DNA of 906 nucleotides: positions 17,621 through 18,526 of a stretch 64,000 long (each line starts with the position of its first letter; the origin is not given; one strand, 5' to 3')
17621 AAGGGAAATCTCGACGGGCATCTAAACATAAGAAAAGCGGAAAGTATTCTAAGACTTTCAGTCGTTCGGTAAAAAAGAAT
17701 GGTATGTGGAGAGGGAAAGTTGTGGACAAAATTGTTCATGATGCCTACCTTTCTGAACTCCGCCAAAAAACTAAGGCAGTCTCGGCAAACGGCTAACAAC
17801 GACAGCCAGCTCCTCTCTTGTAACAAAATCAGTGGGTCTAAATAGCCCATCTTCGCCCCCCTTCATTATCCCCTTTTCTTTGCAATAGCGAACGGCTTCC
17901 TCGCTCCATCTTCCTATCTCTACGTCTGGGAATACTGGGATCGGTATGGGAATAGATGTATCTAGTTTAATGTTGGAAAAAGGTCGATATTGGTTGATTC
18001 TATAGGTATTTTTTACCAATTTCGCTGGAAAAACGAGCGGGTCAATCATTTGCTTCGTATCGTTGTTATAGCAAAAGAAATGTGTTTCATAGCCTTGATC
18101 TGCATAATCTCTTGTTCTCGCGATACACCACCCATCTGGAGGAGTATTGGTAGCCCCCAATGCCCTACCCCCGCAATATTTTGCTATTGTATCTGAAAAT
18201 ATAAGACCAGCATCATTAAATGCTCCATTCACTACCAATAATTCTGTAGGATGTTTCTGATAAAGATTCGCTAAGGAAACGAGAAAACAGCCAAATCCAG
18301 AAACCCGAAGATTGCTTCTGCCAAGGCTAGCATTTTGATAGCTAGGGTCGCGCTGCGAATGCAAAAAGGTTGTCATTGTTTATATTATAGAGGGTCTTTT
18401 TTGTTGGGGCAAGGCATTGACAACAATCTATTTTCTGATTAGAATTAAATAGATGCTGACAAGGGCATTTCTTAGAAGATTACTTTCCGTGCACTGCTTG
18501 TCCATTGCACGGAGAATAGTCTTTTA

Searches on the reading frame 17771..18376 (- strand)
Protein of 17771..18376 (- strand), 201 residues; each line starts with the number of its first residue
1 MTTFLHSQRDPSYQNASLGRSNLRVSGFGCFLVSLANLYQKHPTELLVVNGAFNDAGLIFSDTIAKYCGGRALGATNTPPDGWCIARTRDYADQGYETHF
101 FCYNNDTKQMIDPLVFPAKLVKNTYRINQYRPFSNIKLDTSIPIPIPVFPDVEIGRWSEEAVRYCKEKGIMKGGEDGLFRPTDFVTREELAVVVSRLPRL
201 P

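Call 40: search_protein_families(library=phrogs, proteins=[window:17771-18376:-], max_evalue=0.00001)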
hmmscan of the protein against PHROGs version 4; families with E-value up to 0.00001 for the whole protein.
window:17771-18376:- (201 aa): 1 family
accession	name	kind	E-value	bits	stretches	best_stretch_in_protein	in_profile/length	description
phrog_1696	-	tail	5.5e-06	24.7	1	152-195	1967-2010/2079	major tail protein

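Call 65: find_homologous_proteins(query=window:17771-18376:-, max_evalue=0.00001)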
Query window:17771-18376:- (201 aa): 10 proteins with E <= 0.00001 among 469 candidates.
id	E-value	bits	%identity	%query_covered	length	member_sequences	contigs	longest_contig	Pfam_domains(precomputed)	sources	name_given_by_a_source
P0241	1.5e-135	467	100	100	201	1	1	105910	PF00395.26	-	-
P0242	6.1e-72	260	62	96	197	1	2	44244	PF00395.26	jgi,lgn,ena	jgi:hypothetical protein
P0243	3.8e-69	251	58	98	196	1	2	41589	PF00395.26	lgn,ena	-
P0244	7.8e-69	250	58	98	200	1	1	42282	PF00395.26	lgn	-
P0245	3.4e-62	228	55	96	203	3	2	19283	PF00395.26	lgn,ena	-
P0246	2.6e-58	215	55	96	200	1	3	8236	PF00395.26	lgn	-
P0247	5.0e-57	211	51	96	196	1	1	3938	-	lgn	-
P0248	1.6e-54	203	53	96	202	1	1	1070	PF00395.26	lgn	-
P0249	3.0e-17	81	34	36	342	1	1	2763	PF00395.26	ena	-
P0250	3.5e-13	68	48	23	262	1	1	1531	PF00478.32,PF00395.26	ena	-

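Call 67: find_encoding_contigs(protein=P0242, flank=10000, max_places=2)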
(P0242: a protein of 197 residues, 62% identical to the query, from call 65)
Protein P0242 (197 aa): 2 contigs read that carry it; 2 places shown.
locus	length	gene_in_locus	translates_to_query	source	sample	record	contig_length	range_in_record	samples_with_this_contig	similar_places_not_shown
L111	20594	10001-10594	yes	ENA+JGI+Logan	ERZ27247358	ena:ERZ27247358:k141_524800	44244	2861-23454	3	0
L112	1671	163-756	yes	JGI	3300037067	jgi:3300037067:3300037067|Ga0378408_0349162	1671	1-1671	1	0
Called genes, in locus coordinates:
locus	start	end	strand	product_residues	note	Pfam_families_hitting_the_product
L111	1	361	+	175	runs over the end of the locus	-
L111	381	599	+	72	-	-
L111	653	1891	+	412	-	PF18906:Phage_tube_2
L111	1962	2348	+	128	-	-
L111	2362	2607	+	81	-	-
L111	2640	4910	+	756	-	PF10145:PhageMin_Tail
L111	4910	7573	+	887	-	-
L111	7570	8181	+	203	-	-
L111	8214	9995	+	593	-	-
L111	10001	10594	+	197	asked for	PF00395:SLH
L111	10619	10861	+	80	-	-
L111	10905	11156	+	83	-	-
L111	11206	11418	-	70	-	-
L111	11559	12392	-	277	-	-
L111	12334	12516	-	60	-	-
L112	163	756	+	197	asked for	PF00395:SLH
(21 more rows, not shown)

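Call 68: find_encoding_contigs(protein=P0243, flank=10000, max_places=2)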
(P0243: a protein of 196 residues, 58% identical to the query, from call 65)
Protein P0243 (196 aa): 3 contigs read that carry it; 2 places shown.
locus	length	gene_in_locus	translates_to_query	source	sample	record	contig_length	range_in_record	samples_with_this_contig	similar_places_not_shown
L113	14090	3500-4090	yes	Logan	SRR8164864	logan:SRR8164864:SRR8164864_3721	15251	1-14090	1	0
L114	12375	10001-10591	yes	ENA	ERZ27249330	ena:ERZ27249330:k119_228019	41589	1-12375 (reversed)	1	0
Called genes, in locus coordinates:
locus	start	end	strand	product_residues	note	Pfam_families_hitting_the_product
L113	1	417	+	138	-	?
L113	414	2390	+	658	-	-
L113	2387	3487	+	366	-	-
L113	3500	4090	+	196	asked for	PF00395:SLH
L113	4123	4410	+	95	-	-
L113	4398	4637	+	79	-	-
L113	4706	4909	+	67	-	-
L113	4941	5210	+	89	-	-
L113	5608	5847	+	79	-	-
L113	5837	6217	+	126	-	-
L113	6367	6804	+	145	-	-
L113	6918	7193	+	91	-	-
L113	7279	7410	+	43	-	-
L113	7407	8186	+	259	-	PF04098:Rad52_Rad22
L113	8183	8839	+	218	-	-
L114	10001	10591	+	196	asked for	PF00395:SLH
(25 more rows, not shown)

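Call 69: find_encoding_contigs(protein=P0244, flank=10000, max_places=2)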
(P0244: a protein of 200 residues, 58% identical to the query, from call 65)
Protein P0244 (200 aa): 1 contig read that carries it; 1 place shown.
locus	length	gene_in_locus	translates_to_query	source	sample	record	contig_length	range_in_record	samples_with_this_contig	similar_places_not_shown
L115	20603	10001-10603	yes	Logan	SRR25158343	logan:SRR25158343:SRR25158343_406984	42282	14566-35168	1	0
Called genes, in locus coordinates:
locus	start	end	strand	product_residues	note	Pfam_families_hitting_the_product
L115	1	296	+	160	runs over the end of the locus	-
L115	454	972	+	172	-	-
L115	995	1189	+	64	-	-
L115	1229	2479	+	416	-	-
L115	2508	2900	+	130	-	-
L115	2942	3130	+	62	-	-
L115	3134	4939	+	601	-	PF06791:TMP_2 (weak)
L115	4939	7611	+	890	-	-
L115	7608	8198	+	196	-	-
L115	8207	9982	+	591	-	-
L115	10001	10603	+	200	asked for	PF00395:SLH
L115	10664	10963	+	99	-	-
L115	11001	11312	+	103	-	-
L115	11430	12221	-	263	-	-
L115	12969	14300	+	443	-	PF13479:AAA_24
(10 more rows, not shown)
